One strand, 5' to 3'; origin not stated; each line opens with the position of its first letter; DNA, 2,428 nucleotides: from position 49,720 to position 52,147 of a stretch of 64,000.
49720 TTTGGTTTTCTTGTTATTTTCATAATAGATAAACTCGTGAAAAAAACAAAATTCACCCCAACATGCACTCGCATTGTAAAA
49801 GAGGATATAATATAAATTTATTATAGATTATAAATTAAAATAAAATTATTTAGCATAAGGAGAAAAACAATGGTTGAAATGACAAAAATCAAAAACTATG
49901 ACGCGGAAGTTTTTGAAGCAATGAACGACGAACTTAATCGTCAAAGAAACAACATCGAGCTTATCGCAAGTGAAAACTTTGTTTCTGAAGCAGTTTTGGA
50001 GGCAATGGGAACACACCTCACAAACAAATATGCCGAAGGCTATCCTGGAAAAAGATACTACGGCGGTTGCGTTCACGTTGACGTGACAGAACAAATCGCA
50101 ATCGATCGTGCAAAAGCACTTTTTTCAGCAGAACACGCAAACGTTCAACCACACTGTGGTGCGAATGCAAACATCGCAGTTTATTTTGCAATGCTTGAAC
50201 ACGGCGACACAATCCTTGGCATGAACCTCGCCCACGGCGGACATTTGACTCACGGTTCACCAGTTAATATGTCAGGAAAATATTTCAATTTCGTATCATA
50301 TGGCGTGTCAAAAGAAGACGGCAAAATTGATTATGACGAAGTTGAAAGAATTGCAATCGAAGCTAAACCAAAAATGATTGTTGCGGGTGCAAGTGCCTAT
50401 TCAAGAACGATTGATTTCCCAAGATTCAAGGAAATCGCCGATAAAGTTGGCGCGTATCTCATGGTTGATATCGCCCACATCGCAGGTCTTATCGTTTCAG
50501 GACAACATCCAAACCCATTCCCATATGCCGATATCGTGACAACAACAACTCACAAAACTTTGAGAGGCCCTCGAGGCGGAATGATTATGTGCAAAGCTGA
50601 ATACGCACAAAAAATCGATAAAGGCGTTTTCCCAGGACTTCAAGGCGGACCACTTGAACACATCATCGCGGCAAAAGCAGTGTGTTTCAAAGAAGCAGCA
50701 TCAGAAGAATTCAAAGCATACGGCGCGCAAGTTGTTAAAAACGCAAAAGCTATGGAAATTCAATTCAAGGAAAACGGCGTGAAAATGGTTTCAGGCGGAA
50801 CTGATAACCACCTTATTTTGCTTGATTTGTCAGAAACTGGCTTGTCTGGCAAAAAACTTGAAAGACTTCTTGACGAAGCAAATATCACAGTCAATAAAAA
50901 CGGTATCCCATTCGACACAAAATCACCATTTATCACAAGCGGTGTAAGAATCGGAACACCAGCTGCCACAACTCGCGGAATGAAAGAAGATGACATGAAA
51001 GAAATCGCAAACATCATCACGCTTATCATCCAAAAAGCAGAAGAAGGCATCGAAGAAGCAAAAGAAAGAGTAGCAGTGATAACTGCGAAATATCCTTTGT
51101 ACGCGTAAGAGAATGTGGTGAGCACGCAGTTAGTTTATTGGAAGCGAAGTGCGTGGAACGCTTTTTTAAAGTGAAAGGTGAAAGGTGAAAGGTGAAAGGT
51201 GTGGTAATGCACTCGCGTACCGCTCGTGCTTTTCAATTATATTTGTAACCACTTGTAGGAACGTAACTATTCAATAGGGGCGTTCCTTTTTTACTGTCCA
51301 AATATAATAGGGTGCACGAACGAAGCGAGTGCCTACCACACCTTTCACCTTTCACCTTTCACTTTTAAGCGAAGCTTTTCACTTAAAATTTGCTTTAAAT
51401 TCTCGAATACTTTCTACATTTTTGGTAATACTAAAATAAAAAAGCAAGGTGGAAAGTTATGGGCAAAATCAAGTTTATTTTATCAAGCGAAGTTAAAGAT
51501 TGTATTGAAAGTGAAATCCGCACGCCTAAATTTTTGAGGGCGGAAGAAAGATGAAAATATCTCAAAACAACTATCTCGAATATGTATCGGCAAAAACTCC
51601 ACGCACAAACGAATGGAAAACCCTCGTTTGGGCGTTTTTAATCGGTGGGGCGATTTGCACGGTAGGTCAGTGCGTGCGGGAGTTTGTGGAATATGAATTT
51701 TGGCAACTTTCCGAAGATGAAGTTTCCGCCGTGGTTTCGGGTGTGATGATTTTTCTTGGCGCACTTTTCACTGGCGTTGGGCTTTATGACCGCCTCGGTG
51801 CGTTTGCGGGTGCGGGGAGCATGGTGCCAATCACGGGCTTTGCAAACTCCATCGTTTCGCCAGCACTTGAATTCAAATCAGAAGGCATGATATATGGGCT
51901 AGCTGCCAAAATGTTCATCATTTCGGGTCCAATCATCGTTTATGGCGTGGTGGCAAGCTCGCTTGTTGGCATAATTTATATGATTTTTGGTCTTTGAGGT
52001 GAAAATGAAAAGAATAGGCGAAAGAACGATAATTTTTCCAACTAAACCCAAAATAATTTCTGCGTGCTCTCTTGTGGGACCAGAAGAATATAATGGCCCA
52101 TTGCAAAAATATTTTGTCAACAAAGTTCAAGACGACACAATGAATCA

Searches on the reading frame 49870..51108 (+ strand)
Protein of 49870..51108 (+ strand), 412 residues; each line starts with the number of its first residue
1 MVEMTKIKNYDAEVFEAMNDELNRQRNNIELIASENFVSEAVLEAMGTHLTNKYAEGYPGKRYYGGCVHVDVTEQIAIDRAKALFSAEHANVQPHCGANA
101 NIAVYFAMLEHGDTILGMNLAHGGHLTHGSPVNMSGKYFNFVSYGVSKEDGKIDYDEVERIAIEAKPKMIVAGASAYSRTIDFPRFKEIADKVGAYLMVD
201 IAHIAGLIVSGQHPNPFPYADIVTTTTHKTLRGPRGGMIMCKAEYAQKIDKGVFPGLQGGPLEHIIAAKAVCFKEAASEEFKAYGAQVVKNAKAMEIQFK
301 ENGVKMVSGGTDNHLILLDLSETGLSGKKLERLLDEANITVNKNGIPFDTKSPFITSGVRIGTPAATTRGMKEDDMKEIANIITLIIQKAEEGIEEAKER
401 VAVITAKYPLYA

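Call 14: find_encoding_contigs(protein=window:49870-51105:+, flank=3000, max_places=6)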
Protein window:49870-51105:+ (412 aa): 3 contigs read that carry it; 2 places shown.
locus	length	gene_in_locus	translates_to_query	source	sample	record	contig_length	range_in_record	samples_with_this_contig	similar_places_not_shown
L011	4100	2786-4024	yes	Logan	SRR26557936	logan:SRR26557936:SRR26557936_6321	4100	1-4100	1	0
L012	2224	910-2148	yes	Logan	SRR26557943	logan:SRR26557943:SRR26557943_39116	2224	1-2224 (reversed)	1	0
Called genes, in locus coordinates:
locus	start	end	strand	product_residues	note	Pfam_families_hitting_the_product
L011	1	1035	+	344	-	?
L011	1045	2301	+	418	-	PF13393:tRNA-synt_His, PF00587:tRNA-synt_2b, PF13393:tRNA-synt_His, PF03129:HGTP_anticodon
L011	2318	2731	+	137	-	PF04246:RseC_MucC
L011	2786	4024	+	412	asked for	PF00464:SHMT, PF00155:Aminotran_1_2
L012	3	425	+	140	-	?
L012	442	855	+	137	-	PF04246:RseC_MucC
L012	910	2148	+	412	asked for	PF00464:SHMT, PF00155:Aminotran_1_2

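Call 21: search_protein_families(library=ncbifam, proteins=[window:49870-51108:+])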
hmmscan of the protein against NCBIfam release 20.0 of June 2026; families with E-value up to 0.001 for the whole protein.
window:49870-51108:+ (412 aa): 8 families
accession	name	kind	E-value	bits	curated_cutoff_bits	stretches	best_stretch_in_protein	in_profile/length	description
NF000586.1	PRK00011.1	subfamily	3.2e-192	638.7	335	1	11-411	1-404/404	serine hydroxymethyltransferase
NF010094.0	PRK13580.1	equivalog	2.4e-148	494.9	735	2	114-396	170-454/496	glycine hydroxymethyltransferase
TIGR04506.1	F_threo_transal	equivalog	2.2e-30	106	650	1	63-403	65-396/609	fluorothreonine transaldolase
NF005394.0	PRK06939.1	equivalog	8.2e-07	28.1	460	1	80-341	94-352/397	glycine C-acetyltransferase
TIGR00858.1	bioF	equivalog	4.3e-06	25.7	426.45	1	79-245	72-237/365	8-amino-7-oxononanoate synthase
TIGR03576.1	pyridox_MJ0158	hypoth_equivalog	1.7e-05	24.1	304.45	1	155-282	122-256/346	TIGR03576 family pyridoxal phosphate-dependent enzyme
TIGR01825.1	gly_Cac_T_rel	subfamily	0.00015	20.6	535.4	1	77-209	82-208/385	BioF/Kbl family PLP-dependent acyltransferase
NF047600.1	SerpalmtaseCFB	equivalog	0.00064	18.5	640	1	45-210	64-219/395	serine palmitoyltransferase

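Call 34: find_homologous_proteins(query=window:49870-51105:+, max_evalue=1e-100)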
Query window:49870-51105:+ (412 aa): 8000 proteins with E <= 1e-100 among 8000 candidates; the best 120 are listed.
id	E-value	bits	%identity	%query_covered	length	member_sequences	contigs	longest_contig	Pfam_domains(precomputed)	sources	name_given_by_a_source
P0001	1.2e-272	922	100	100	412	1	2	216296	PF00464.26,PF00155.28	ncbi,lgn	ncbi:MAG: serine hydroxymethyltransferase [Bacillota bacterium]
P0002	3.9e-272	920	100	100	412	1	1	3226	PF00464.26,PF00155.28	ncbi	ncbi:MAG: serine hydroxymethyltransferase [Bacillota bacterium]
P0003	2.4e-264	894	96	100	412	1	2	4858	PF00464.26,PF00155.28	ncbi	-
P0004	3.6e-261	884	96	100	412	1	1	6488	PF00464.26,PF00155.28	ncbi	-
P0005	8.2e-243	823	89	99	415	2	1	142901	PF00464.26,PF00155.28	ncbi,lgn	ncbi:MAG: serine hydroxymethyltransferase [Bacillota bacterium]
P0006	1.9e-214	730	78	100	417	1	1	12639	PF00464.26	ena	-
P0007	1.9e-200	684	73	100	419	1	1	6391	PF00464.26,PF00155.28,PF01276.27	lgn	-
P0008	6.5e-195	666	71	100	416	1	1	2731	PF00464.26,PF00155.28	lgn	-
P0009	2.5e-193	660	70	100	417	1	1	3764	PF00464.26,PF00155.28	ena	-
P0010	4.0e-193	660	70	100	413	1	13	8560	PF00464.26,PF00155.28,PF01212.28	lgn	-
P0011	4.1e-193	660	70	100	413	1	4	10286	PF00464.26,PF00155.28,PF01212.28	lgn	-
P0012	5.1e-193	659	71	100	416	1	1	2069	PF00464.26,PF00155.28,PF01212.28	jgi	-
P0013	1.2e-192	658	70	100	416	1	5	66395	PF00464.26,PF00155.28,PF01212.28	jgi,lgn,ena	-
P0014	1.5e-192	658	70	100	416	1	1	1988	PF00464.26,PF00155.28,PF01212.28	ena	-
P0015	1.5e-192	658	70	100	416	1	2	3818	PF00464.26,PF00155.28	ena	-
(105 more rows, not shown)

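Call 35: find_encoding_contigs(protein=P0005, flank=10000, max_places=3)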
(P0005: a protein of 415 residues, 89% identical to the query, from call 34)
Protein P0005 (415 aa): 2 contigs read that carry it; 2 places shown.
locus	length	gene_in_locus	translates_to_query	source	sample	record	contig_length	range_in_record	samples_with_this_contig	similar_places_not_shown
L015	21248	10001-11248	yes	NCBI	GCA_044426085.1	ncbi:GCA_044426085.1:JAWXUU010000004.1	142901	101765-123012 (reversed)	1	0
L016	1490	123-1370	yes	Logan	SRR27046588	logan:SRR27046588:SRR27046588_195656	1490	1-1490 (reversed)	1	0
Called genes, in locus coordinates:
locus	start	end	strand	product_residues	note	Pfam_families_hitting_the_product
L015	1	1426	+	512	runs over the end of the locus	PF13541:ChlI, PF01078:Mg_chelatase, PF07728:AAA_5, PF00493:MCM (weak), PF13335:Mg_chelatase_C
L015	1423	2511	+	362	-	PF02481:DNA_processg_A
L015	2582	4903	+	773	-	PF01751:Toprim, PF01131:Topoisom_bac, PF01396:Zn_ribbon_Top1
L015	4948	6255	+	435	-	PF01134:GIDA, PF13450:NAD_binding_8 (faint)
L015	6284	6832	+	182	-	PF00227:Proteasome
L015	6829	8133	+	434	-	PF00004:AAA (weak), PF07728:AAA_5 (faint), PF07724:AAA_2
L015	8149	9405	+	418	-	PF13393:tRNA-synt_His, PF00587:tRNA-synt_2b, PF13393:tRNA-synt_His, PF03129:HGTP_anticodon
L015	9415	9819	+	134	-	PF04246:RseC_MucC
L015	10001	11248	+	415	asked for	PF00464:SHMT, PF00155:Aminotran_1_2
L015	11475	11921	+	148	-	PF03862:SpoVAC_SpoVAEB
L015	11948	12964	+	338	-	PF07451:SpoVAD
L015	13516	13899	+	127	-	PF02082:Rrf2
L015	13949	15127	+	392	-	PF00266:Aminotran_5, PF01053:Cys_Met_Meta_PP (weak), PF01212:Beta_elim_lyase, PF01041:DegT_DnrJ_EryC1 (weak)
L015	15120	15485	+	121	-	PF01592:NifU_N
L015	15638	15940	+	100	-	-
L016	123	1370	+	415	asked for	PF00464:SHMT, PF00155:Aminotran_1_2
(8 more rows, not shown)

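Call 36: find_encoding_contigs(protein=P0004, flank=10000, max_places=3)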
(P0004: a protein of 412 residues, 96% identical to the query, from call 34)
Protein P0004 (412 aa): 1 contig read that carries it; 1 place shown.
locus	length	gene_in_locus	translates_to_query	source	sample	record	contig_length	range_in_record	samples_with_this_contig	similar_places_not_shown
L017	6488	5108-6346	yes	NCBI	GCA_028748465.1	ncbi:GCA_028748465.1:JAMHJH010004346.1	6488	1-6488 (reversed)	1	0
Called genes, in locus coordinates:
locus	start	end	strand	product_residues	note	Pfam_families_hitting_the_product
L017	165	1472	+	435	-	PF01134:GIDA, PF13450:NAD_binding_8 (weak)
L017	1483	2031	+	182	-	PF00227:Proteasome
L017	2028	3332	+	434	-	PF07728:AAA_5 (faint), PF00004:AAA (weak), PF07724:AAA_2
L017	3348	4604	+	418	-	PF13393:tRNA-synt_His, PF00587:tRNA-synt_2b, PF13393:tRNA-synt_His, PF03129:HGTP_anticodon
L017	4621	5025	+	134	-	PF04246:RseC_MucC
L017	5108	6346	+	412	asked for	PF00464:SHMT, PF00155:Aminotran_1_2 (weak)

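Call 37: find_encoding_contigs(protein=P0006, flank=10000, max_places=3)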
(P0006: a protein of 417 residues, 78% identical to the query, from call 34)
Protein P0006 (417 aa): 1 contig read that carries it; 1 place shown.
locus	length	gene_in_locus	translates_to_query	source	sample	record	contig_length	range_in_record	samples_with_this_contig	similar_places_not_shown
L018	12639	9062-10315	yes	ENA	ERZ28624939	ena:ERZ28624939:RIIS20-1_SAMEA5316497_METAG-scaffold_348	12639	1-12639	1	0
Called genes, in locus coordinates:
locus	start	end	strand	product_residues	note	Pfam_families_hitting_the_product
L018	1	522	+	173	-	?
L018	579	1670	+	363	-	PF02481:DNA_processg_A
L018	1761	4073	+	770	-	PF01751:Toprim, PF01131:Topoisom_bac, PF01396:Zn_ribbon_Top1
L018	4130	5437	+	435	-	PF01134:GIDA, PF13450:NAD_binding_8 (weak)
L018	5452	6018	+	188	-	PF00227:Proteasome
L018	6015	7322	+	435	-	PF00004:AAA (weak), PF07728:AAA_5 (faint), PF07724:AAA_2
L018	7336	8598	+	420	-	PF13393:tRNA-synt_His, PF00587:tRNA-synt_2b, PF03129:HGTP_anticodon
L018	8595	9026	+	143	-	PF04246:RseC_MucC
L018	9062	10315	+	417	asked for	PF00464:SHMT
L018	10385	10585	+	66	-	-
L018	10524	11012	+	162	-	PF03862:SpoVAC_SpoVAEB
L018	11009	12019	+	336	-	PF07451:SpoVAD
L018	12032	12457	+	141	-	PF03862:SpoVAC_SpoVAEB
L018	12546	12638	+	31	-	?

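Call 47: find_encoding_contigs(protein=P0001, flank=10000, max_places=4)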
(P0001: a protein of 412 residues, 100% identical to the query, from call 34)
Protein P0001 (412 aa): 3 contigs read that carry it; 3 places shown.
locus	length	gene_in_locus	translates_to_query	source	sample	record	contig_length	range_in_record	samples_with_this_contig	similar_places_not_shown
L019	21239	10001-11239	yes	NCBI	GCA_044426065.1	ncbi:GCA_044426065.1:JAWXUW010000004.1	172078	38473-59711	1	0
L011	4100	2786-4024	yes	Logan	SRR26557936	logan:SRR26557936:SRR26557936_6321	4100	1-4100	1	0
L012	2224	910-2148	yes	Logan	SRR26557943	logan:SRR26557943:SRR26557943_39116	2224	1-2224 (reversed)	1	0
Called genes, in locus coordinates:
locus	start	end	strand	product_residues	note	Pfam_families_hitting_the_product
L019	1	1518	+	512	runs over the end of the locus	PF13541:ChlI, PF00493:MCM, PF01078:Mg_chelatase, PF07728:AAA_5, PF13335:Mg_chelatase_C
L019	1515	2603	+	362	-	PF02481:DNA_processg_A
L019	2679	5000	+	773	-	PF01751:Toprim, PF01131:Topoisom_bac, PF01396:Zn_ribbon_Top1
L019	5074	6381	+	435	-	PF01134:GIDA, PF13450:NAD_binding_8 (weak)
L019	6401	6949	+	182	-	PF00227:Proteasome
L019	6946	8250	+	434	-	PF00004:AAA (weak), PF07724:AAA_2 (weak), PF07728:AAA_5 (faint), PF07724:AAA_2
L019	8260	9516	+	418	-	PF13393:tRNA-synt_His, PF00587:tRNA-synt_2b, PF13393:tRNA-synt_His, PF03129:HGTP_anticodon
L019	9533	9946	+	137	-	PF04246:RseC_MucC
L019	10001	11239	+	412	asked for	PF00464:SHMT, PF00155:Aminotran_1_2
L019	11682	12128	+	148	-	PF03862:SpoVAC_SpoVAEB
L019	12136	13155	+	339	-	PF07451:SpoVAD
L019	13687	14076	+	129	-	PF02082:Rrf2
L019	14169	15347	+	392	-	PF00155:Aminotran_1_2 (weak), PF00266:Aminotran_5, PF01212:Beta_elim_lyase, PF01041:DegT_DnrJ_EryC1 (weak)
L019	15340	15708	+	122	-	PF01592:NifU_N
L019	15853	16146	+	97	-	-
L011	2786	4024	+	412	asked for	PF00464:SHMT, PF00155:Aminotran_1_2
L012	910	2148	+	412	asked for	PF00464:SHMT, PF00155:Aminotran_1_2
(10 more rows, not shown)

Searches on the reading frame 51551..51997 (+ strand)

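Call 21: search_protein_families(library=ncbifam, proteins=[window:51551-51997:+])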
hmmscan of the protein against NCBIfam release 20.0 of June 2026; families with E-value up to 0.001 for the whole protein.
window:51551-51997:+ (148 aa): 2 families
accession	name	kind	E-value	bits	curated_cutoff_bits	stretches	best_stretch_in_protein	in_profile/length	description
TIGR02838.1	spore_V_AC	equivalog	1.8e-50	170.3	164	1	7-146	2-140/141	stage V sporulation protein AC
TIGR02839.1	spore_V_AE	equivalog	1.8e-14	54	131.1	1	26-143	2-110/114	stage V sporulation protein AE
